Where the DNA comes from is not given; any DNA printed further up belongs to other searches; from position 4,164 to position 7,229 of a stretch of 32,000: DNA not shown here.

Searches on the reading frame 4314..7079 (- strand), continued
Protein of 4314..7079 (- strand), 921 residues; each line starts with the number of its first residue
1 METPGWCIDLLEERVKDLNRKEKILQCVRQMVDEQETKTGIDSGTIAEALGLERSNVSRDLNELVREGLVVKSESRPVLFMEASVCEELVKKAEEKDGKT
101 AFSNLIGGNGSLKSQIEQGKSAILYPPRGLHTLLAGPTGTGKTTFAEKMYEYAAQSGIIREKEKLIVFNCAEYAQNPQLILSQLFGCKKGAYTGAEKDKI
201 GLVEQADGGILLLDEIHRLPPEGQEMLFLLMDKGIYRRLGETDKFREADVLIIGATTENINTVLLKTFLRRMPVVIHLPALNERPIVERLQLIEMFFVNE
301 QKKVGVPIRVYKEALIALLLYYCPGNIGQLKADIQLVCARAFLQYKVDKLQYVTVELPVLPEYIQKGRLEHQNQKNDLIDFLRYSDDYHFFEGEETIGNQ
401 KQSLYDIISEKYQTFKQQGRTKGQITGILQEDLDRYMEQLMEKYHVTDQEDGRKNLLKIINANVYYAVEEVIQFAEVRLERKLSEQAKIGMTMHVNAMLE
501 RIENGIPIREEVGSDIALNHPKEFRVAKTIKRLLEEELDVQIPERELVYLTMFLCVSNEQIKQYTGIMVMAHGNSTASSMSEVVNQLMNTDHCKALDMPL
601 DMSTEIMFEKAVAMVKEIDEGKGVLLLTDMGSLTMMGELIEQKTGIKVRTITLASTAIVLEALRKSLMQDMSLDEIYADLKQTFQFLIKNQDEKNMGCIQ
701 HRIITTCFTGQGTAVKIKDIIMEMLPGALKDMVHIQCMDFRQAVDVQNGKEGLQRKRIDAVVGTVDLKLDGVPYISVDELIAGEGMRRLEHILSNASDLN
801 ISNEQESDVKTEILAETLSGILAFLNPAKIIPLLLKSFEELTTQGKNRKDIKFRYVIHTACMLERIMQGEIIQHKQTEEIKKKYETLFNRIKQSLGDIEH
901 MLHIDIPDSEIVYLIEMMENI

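Call 18: find_homologous_proteins(query=window:4314-7079:-, max_evalue=1e-50)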
Query window:4314-7079:- (921 aa): 4476 proteins with E <= 1e-50 among 8000 candidates; the best 120 are listed.
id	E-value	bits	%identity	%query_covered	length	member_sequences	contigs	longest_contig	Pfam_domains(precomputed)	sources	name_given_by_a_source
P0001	0.0e+0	1949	98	98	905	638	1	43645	PF03610.22,PF00158.33,PF07724.21,PF05729.19,PF12802.14,PF00004.36,PF00874.26,PF07728.21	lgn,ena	-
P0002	0.0e+0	1323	65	98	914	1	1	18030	PF03610.22,PF00158.33,PF07724.21,PF00004.36,PF05496.19,PF00874.26,PF07728.21,PF01078.28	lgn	-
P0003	0.0e+0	1318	65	98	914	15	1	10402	PF03610.22,PF00158.33,PF07724.21,PF00004.36,PF05496.19,PF00874.26,PF07728.21,PF01078.28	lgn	-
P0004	0.0e+0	1309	65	98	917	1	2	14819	PF03610.22,PF00158.33,PF07724.21,PF00004.36,PF05496.19,PF00874.26,PF07728.21,PF01078.28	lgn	-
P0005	0.0e+0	1301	64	98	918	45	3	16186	PF03610.22,PF00158.33,PF07724.21,PF00004.36,PF05496.19,PF00874.26,PF07728.21,PF01078.28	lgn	-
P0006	0.0e+0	1258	64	98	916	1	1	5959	PF03610.22,PF00158.33,PF07724.21,PF00004.36,PF13401.13,PF05496.19,PF00874.26,PF07728.21,PF01078.28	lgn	-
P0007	0.0e+0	1255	62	98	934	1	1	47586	PF03610.22,PF00158.33,PF07724.21,PF00004.36,PF05496.19,PF00874.26,PF07728.21,PF01078.28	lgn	-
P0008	0.0e+0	1253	63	98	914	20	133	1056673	PF03610.22,PF00158.33,PF07724.21,PF00004.36,PF13401.13,PF05496.19,PF00874.26,PF07728.21,PF01078.28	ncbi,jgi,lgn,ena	jgi:transcriptional regulatory protein LevR/transcriptional regulator with AAA-type ATPase domain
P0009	0.0e+0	1241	62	99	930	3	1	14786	PF03610.22,PF00158.33,PF07724.21,PF00004.36,PF13401.13,PF05496.19,PF00874.26,PF07728.21,PF01078.28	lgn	-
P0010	0.0e+0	1230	64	98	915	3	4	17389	PF03610.22,PF00158.33,PF07724.21,PF00004.36,PF13401.13,PF05496.19,PF00874.26,PF07728.21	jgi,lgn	jgi:transcriptional regulatory protein LevR/transcriptional regulator with AAA-type ATPase domain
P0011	0.0e+0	1055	55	98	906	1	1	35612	PF03610.22,PF00158.33,PF07724.21,PF00004.36,PF05496.19,PF00874.26,PF07728.21,PF01078.28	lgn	-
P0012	0.0e+0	1050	54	98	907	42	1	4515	PF03610.22,PF00158.33,PF07724.21,PF00004.36,PF05496.19,PF00874.26,PF07728.21,PF01078.28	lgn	-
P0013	0.0e+0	1043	54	98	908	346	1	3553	PF03610.22,PF00158.33,PF07724.21,PF00004.36,PF05496.19,PF00874.26,PF07728.21,PF01078.28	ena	-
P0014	2.8e-265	901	47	98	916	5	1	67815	PF03610.22,PF00158.33,PF07724.21,PF00004.36,PF13401.13,PF00874.26,PF07728.21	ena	-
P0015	8.7e-260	883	47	98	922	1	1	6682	PF03610.22,PF20030.6,PF00158.33,PF07724.21,PF00004.36,PF13401.13,PF00874.26,PF07728.21,PF01078.28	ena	-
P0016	1.9e-256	872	47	98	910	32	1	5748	PF03610.22,PF13173.13,PF00158.33,PF07724.21,PF00004.36,PF13401.13,PF05496.19,PF00874.26,PF07728.21,PF01078.28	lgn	-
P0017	4.4e-252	857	45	96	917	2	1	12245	PF03610.22,PF00158.33,PF07724.21,PF00004.36,PF00874.26,PF07728.21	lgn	-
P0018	1.4e-247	842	47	98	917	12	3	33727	PF03610.22,PF00158.33,PF07724.21,PF00004.36,PF00874.26,PF07728.21,PF01078.28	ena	-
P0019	7.4e-247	840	47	98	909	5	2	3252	PF03610.22,PF00158.33,PF07724.21,PF00004.36,PF00874.26,PF07728.21,PF01078.28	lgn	-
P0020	6.5e-245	833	45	98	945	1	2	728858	PF03610.22,PF00158.33,PF07724.21,PF00004.36,PF13401.13,PF05496.19,PF00874.26,PF07728.21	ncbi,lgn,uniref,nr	ncbi:sigma 54-interacting transcriptional regulator [Tepidimicrobium xylanilyticum]|uniref:sigma 54-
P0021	2.3e-243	828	46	98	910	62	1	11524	PF03610.22,PF00158.33,PF07724.21,PF00004.36,PF05496.19,PF00874.26,PF07728.21,PF01078.28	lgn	-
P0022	3.2e-243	828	46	98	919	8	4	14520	PF03610.22,PF00158.33,PF07724.21,PF00004.36,PF05496.19,PF00874.26,PF07728.21,PF01078.28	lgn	-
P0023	6.5e-243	827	44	98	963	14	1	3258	PF03610.22,PF00158.33,PF07724.21,PF00004.36,PF13401.13,PF05496.19,PF00874.26,PF07728.21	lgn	-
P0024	1.0e-242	826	44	98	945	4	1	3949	PF03610.22,PF00158.33,PF07724.21,PF00004.36,PF13401.13,PF05496.19,PF00874.26,PF07728.21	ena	-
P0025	1.5e-242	826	46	98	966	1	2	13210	PF03610.22,PF00158.33,PF07724.21,PF00004.36,PF05496.19,PF00874.26,PF07728.21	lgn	-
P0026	4.3e-242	824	46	98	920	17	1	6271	PF03610.22,PF00158.33,PF07724.21,PF00004.36,PF00874.26,PF07728.21,PF01078.28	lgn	-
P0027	2.0e-241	822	46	98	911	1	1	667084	PF03610.22,PF00158.33,PF07724.21,PF00004.36,PF05496.19,PF00874.26,PF07728.21,PF01078.28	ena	-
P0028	6.2e-241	820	44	98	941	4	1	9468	PF03610.22,PF00158.33,PF07724.21,PF00004.36,PF13401.13,PF05496.19,PF00874.26,PF07728.21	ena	-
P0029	1.1e-239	816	45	98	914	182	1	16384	PF03610.22,PF00158.33,PF07724.21,PF00004.36,PF05496.19,PF00874.26,PF07728.21,PF01078.28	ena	-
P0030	4.8e-239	814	44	98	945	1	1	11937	PF03610.22,PF00158.33,PF07724.21,PF00004.36,PF13401.13,PF05496.19,PF00874.26,PF07728.21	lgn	-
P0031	6.3e-239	814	46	98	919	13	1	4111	PF03610.22,PF00158.33,PF07724.21,PF00004.36,PF05496.19,PF00874.26,PF07728.21,PF01078.28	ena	-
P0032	1.1e-238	813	45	98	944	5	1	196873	PF03610.22,PF00158.33,PF07724.21,PF00004.36,PF00874.26,PF07728.21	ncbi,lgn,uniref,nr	ncbi:sigma 54-interacting transcriptional regulator [Anaerosalibacter massiliensis]|uniref:Sigma 54-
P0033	1.2e-238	813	46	97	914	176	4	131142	PF03610.22,PF13173.13,PF00158.33,PF07724.21,PF00004.36,PF05496.19,PF00874.26,PF07728.21,PF01078.28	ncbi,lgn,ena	-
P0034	2.1e-238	812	44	98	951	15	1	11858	PF03610.22,PF13173.13,PF00158.33,PF07724.21,PF00004.36,PF13401.13,PF05496.19,PF00874.26,PF07728.21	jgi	-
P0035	2.9e-238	811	45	98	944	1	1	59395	PF03610.22,PF00158.33,PF07724.21,PF00004.36,PF00874.26,PF07728.21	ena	-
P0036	3.7e-238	811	45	98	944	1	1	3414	PF03610.22,PF00158.33,PF07724.21,PF00004.36,PF00874.26,PF07728.21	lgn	-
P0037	4.0e-238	811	45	98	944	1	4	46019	PF03610.22,PF00158.33,PF07724.21,PF00004.36,PF00874.26,PF07728.21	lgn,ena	-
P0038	6.2e-238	810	46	98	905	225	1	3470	PF03610.22,PF00158.33,PF07724.21,PF00004.36,PF13401.13,PF00874.26,PF07728.21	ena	-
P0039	7.7e-238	810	45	98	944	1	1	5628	PF03610.22,PF00158.33,PF07724.21,PF00004.36,PF13401.13,PF05496.19,PF00874.26,PF07728.21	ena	-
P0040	1.2e-237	809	44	98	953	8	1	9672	PF03610.22,PF00158.33,PF07724.21,PF00004.36,PF13401.13,PF05496.19,PF00874.26,PF07728.21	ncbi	-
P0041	1.2e-237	809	46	97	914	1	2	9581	PF03610.22,PF13173.13,PF00158.33,PF07724.21,PF00004.36,PF05496.19,PF00874.26,PF07728.21,PF01078.28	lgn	-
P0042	2.1e-237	809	44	98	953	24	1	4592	PF03610.22,PF00158.33,PF07724.21,PF00004.36,PF05496.19,PF00874.26,PF07728.21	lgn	-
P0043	4.0e-237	808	46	98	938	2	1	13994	PF03610.22,PF00158.33,PF07724.21,PF00004.36,PF13401.13,PF05496.19,PF00874.26,PF07728.21,PF01078.28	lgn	-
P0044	1.0e-236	806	43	98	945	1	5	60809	PF03610.22,PF00158.33,PF07724.21,PF00004.36,PF13401.13,PF05496.19,PF00874.26,PF07728.21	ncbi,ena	-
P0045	1.4e-236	806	45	98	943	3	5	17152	PF03610.22,PF00158.33,PF07724.21,PF00004.36,PF00874.26,PF07728.21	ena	-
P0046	2.3e-235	802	44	98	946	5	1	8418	PF03610.22,PF00158.33,PF07724.21,PF00004.36,PF13401.13,PF05496.19,PF00874.26,PF07728.21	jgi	-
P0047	3.5e-235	801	45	98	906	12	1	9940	PF03610.22,PF00158.33,PF07724.21,PF00004.36,PF00874.26,PF07728.21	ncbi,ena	-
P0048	3.8e-235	801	45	98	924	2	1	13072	PF03610.22,PF00158.33,PF07724.21,PF00004.36,PF05496.19,PF00874.26,PF07728.21,PF01078.28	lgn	-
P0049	8.2e-235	800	46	96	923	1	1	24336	PF03610.22,PF00158.33,PF07724.21,PF00004.36,PF05496.19,PF00874.26,PF07728.21,PF01078.28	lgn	-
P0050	1.3e-234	799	44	98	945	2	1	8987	PF03610.22,PF00158.33,PF07724.21,PF00004.36,PF05496.19,PF00874.26,PF07728.21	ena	-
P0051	6.4e-234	797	43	98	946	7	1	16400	PF03610.22,PF00158.33,PF07724.21,PF00004.36,PF05496.19,PF00874.26,PF07728.21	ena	-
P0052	9.7e-234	797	44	99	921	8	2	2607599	PF03610.22,PF00158.33,PF07724.21,PF00004.36,PF05496.19,PF00874.26,PF07728.21,PF01078.28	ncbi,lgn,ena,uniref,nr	ncbi:sigma 54-interacting transcriptional regulator [Clostridium sp. Marseille-P3244]|uniref:sigma 5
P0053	1.5e-233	796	45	98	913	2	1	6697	PF03610.22,PF00158.33,PF07724.21,PF00004.36,PF00874.26,PF07728.21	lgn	-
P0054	6.6e-233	794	42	98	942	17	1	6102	PF03610.22,PF00158.33,PF07724.21,PF00004.36,PF13401.13,PF05496.19,PF00874.26,PF07728.21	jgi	jgi:transcriptional regulatory protein LevR/transcriptional regulator with AAA-type ATPase domain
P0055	1.0e-232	793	44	98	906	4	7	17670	PF03610.22,PF00158.33,PF07724.21,PF00004.36,PF00874.26,PF07728.21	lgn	-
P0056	1.3e-231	790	43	98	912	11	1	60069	PF03610.22,PF00158.33,PF07724.21,PF00004.36,PF13401.13,PF00874.26,PF07728.21,PF01078.28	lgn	-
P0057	1.5e-231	789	43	98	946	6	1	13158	PF03610.22,PF00158.33,PF07724.21,PF00004.36,PF05496.19,PF00874.26,PF07728.21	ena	-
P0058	3.3e-231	788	44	98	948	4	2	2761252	PF03610.22,PF00158.33,PF07724.21,PF00004.36,PF13401.13,PF12847.14,PF05496.19,PF00874.26,PF07728.21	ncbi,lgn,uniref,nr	ncbi:PTS system transcriptional activator [Tepidanaerobacter acetatoxydans Re1]|uniref:PTS system tr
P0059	2.9e-229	782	43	98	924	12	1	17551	PF03610.22,PF00158.33,PF07724.21,PF00004.36,PF13401.13,PF05496.19,PF00874.26,PF07728.21,PF01078.28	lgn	-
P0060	1.3e-228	780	45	95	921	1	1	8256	PF03610.22,PF00158.33,PF07724.21,PF12775.14,PF00004.36,PF13401.13,PF05496.19,PF00874.26,PF07728.21,PF01078.28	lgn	-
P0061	2.1e-228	779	43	98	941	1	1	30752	PF03610.22,PF00158.33,PF07724.21,PF00004.36,PF13401.13,PF05496.19,PF00874.26,PF07728.21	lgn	-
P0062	2.5e-228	779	41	98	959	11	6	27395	PF03610.22,PF00158.33,PF07724.21,PF05729.19,PF00004.36,PF13401.13,PF05496.19,PF00874.26,PF07728.21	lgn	-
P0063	1.5e-227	776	42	98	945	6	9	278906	PF03610.22,PF00158.33,PF07724.21,PF00004.36,PF13401.13,PF00874.26,PF07728.21,PF01078.28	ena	-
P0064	4.2e-227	775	44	99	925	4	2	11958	PF03610.22,PF00158.33,PF07724.21,PF00004.36,PF13401.13,PF05496.19,PF00874.26,PF07728.21,PF01078.28,PF13191.13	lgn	-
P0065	6.9e-227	774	42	98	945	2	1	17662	PF03610.22,PF00158.33,PF07724.21,PF00004.36,PF13401.13,PF00874.26,PF07728.21,PF01078.28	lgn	-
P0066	7.1e-227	774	42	98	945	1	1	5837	PF03610.22,PF00158.33,PF07724.21,PF00004.36,PF13401.13,PF05496.19,PF00874.26,PF07728.21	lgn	-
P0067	9.4e-227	773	42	99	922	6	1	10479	PF03610.22,PF00158.33,PF07724.21,PF00004.36,PF13401.13,PF05496.19,PF00874.26,PF07728.21,PF01078.28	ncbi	-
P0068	1.0e-226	773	43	98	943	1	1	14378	PF03610.22,PF00158.33,PF07724.21,PF05729.19,PF00004.36,PF13401.13,PF00874.26,PF07728.21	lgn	-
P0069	1.5e-226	773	43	98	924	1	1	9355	PF03610.22,PF00158.33,PF07724.21,PF00004.36,PF13401.13,PF05496.19,PF00874.26,PF07728.21,PF01078.28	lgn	-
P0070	4.6e-226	771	44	98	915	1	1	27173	PF03610.22,PF00158.33,PF07724.21,PF00004.36,PF13401.13,PF05496.19,PF00874.26,PF07728.21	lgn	-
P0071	5.6e-226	771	43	98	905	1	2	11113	PF03610.22,PF00158.33,PF07724.21,PF00004.36,PF13401.13,PF05496.19,PF00874.26,PF07728.21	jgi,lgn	jgi:transcriptional regulatory protein LevR/transcriptional regulator with AAA-type ATPase domain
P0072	7.3e-225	767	41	98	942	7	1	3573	PF03610.22,PF00158.33,PF07724.21,PF00004.36,PF13401.13,PF05496.19,PF00874.26,PF07728.21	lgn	-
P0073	1.6e-224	766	44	93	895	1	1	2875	PF03610.22,PF00158.33,PF07724.21,PF00004.36,PF05496.19,PF00874.26,PF07728.21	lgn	-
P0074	1.0e-223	763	42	98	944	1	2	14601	PF03610.22,PF00158.33,PF07724.21,PF00004.36,PF13401.13,PF05496.19,PF00874.26,PF07728.21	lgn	-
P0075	2.3e-223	762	43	96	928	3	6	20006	PF03610.22,PF00158.33,PF07724.21,PF00004.36,PF13401.13,PF05496.19,PF00874.26,PF07728.21,PF01078.28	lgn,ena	-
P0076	1.2e-222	760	43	99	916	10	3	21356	PF03610.22,PF00158.33,PF07724.21,PF00004.36,PF13401.13,PF05496.19,PF00874.26,PF07728.21,PF01078.28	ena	-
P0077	8.5e-221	754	42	98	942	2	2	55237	PF03610.22,PF00158.33,PF07724.21,PF00004.36,PF13401.13,PF05496.19,PF00874.26,PF07728.21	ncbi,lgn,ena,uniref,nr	ncbi:sigma 54-interacting transcriptional regulator [Irregularibacter muris]|uniref:Sigma 54-interac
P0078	9.8e-221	753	43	95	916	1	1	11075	PF03610.22,PF00158.33,PF01978.26,PF07724.21,PF00004.36,PF13401.13,PF00874.26,PF07728.21,PF01078.28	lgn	-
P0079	1.7e-220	753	42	98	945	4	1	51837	PF03610.22,PF00158.33,PF07724.21,PF00004.36,PF13401.13,PF00874.26,PF07728.21,PF01078.28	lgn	-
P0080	2.2e-220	752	42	95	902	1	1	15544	PF03610.22,PF00158.33,PF07724.21,PF00004.36,PF13401.13,PF05496.19,PF00874.26,PF07728.21,PF01078.28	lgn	-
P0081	1.9e-219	749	43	95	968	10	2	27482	PF03610.22,PF00158.33,PF07724.21,PF00004.36,PF13401.13,PF05496.19,PF00874.26,PF07728.21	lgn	-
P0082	3.1e-218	745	42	98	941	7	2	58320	PF03610.22,PF00158.33,PF07724.21,PF00004.36,PF13401.13,PF05496.19,PF00874.26,PF07728.21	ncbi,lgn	-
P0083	3.1e-218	745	42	98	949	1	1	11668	PF03610.22,PF00158.33,PF07724.21,PF00004.36,PF13401.13,PF05496.19,PF00874.26,PF07728.21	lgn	-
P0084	3.7e-218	745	41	98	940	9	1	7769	PF03610.22,PF00158.33,PF07724.21,PF00004.36,PF13401.13,PF05496.19,PF00874.26,PF07728.21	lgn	-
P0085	2.8e-217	742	41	98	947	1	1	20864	PF03610.22,PF00158.33,PF07724.21,PF00004.36,PF13401.13,PF00874.26,PF07728.21,PF01078.28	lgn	-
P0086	3.4e-217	742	43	97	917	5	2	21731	PF03610.22,PF00158.33,PF07724.21,PF00004.36,PF13401.13,PF05496.19,PF00874.26,PF07728.21,PF01078.28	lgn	-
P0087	9.6e-217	740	41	98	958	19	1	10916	PF03610.22,PF00158.33,PF07724.21,PF00004.36,PF13401.13,PF00874.26,PF07728.21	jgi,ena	-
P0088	2.0e-216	739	42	98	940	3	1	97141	PF03610.22,PF00158.33,PF07724.21,PF00004.36,PF13401.13,PF05496.19,PF00874.26,PF07728.21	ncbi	ncbi:sigma 54-interacting transcriptional regulator [Tepidimicrobium xylanilyticum]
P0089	2.7e-216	739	43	98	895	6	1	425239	PF00158.33,PF07724.21,PF00004.36,PF13401.13,PF00874.26,PF07728.21,PF01078.28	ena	-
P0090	1.9e-215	736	41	98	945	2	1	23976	PF03610.22,PF13173.13,PF00158.33,PF07724.21,PF00004.36,PF00874.26,PF07728.21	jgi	-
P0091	3.8e-215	735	41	98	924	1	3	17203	PF03610.22,PF00158.33,PF00004.36,PF13401.13,PF00874.26,PF07728.21,PF01078.28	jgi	jgi:transcriptional regulatory protein LevR/transcriptional regulator with AAA-type ATPase domain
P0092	3.9e-215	735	41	98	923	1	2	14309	PF03610.22,PF13173.13,PF00158.33,PF07724.21,PF00004.36,PF13401.13,PF05496.19,PF00874.26,PF07728.21,PF01078.28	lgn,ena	-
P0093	2.0e-214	733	41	98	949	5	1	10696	PF03610.22,PF13173.13,PF00158.33,PF07724.21,PF00004.36,PF00874.26,PF07728.21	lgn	-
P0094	3.4e-214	732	40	98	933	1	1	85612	PF03610.22,PF00158.33,PF07724.21,PF00004.36,PF13401.13,PF05496.19,PF14532.13,PF00874.26,PF07728.21,PF01078.28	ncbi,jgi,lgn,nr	ncbi:MAG: sigma 54-interacting transcriptional regulator [Sporolactobacillus sp.]|jgi:transcriptiona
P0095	1.1e-213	730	41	98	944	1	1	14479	PF03610.22,PF00158.33,PF07724.21,PF00004.36,PF13401.13,PF05496.19,PF00874.26,PF07728.21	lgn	-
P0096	7.3e-213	727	41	98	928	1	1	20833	PF03610.22,PF00158.33,PF07724.21,PF00004.36,PF14532.13,PF00874.26,PF07728.21,PF01078.28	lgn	-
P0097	1.2e-212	727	40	98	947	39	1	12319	PF03610.22,PF00158.33,PF07724.21,PF00004.36,PF13401.13,PF05496.19,PF00874.26,PF07728.21,PF01078.28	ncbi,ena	-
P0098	7.6e-212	724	41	98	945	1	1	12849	PF03610.22,PF00158.33,PF07724.21,PF00004.36,PF00874.26,PF07728.21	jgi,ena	-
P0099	1.0e-211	724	41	95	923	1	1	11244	PF03610.22,PF00158.33,PF07724.21,PF00004.36,PF13401.13,PF05496.19,PF00874.26,PF07728.21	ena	-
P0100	1.8e-211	723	41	98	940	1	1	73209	PF03610.22,PF00158.33,PF07724.21,PF00004.36,PF05496.19,PF00874.26,PF07728.21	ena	-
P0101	2.7e-211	722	41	98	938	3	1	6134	PF03610.22,PF00158.33,PF07724.21,PF00004.36,PF00874.26,PF07728.21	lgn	-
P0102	7.1e-211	721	40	98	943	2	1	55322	PF03610.22,PF00158.33,PF07724.21,PF00004.36,PF13401.13,PF05496.19,PF00874.26,PF07728.21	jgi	jgi:transcriptional regulatory protein LevR/transcriptional regulator with AAA-type ATPase domain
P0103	1.3e-210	720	41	98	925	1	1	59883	PF03610.22,PF00158.33,PF07724.21,PF00004.36,PF14532.13,PF00874.26,PF07728.21,PF01078.28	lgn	-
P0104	2.4e-210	719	39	98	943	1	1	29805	PF03610.22,PF13173.13,PF00158.33,PF07724.21,PF05729.19,PF00004.36,PF13401.13,PF00874.26,PF07728.21,PF01078.28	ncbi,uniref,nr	ncbi:hypothetical protein P22_3924 [Propionispora sp. 2/2-37]|uniref:sigma 54-interacting transcript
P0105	4.7e-210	718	42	98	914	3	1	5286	PF03610.22,PF00158.33,PF01978.26,PF07724.21,PF09339.17,PF00004.36,PF00874.26,PF07728.21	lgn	-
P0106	7.3e-209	714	39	98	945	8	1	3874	PF03610.22,PF00158.33,PF07724.21,PF00004.36,PF00874.26,PF07728.21,PF01078.28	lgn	-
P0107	1.1e-208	714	39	98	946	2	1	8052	PF03610.22,PF00158.33,PF07724.21,PF00004.36,PF05496.19,PF00874.26,PF07728.21,PF01078.28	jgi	jgi:Transcriptional antiterminator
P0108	1.6e-208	713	40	98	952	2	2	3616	PF03610.22,PF00158.33,PF00004.36,PF05496.19,PF00874.26,PF07728.21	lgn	-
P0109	3.7e-208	712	39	98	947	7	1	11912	PF03610.22,PF00158.33,PF07724.21,PF00004.36,PF05496.19,PF14532.13,PF00874.26,PF07728.21,PF01078.28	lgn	-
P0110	9.2e-207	707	38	98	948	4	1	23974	PF03610.22,PF00158.33,PF07724.21,PF00004.36,PF05496.19,PF14532.13,PF00874.26,PF07728.21,PF01078.28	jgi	jgi:transcriptional regulatory protein LevR/transcriptional regulator with AAA-type ATPase domain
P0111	2.1e-206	706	40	98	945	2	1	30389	PF03610.22,PF00158.33,PF07724.21,PF00004.36,PF00874.26,PF07728.21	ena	-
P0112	2.3e-206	706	39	98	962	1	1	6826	PF03610.22,PF00158.33,PF07724.21,PF00004.36,PF00874.26,PF07728.21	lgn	-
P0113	1.3e-205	703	41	98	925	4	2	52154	PF03610.22,PF00158.33,PF07724.21,PF00004.36,PF14532.13,PF00874.26,PF07728.21,PF01078.28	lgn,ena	-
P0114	5.7e-204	698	40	98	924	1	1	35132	PF03610.22,PF00158.33,PF07724.21,PF00004.36,PF13401.13,PF05496.19,PF00874.26,PF07728.21,PF01078.28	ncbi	-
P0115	7.9e-204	698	39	98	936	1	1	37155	PF03610.22,PF00158.33,PF07724.21,PF00004.36,PF13401.13,PF05496.19,PF00874.26,PF07728.21,PF01078.28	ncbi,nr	ncbi:sigma 54-interacting transcriptional regulator [Bacillaceae bacterium Marseille-Q3522]|nr:sigma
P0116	2.1e-203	696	39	98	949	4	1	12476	PF03610.22,PF00158.33,PF07724.21,PF05729.19,PF00004.36,PF13401.13,PF05496.19,PF00874.26,PF07728.21,PF01078.28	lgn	-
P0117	1.1e-202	694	39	98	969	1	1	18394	PF03610.22,PF00158.33,PF07724.21,PF00004.36,PF00874.26,PF07728.21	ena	-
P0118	1.8e-202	693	39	98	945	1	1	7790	PF03610.22,PF00158.33,PF07724.21,PF00004.36,PF00874.26,PF07728.21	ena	-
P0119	3.6e-202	692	40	98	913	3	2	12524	PF03610.22,PF00158.33,PF00004.36,PF13401.13,PF05496.19,PF00874.26,PF07728.21,PF01078.28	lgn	-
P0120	4.0e-202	692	40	98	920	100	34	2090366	PF03610.22,PF00158.33,PF07724.21,PF00004.36,PF05496.19,PF00874.26,PF07728.21,PF01078.28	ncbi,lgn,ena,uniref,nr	ncbi:sigma 54-interacting transcriptional regulator [Massilicoli timonensis]|uniref:sigma 54-interac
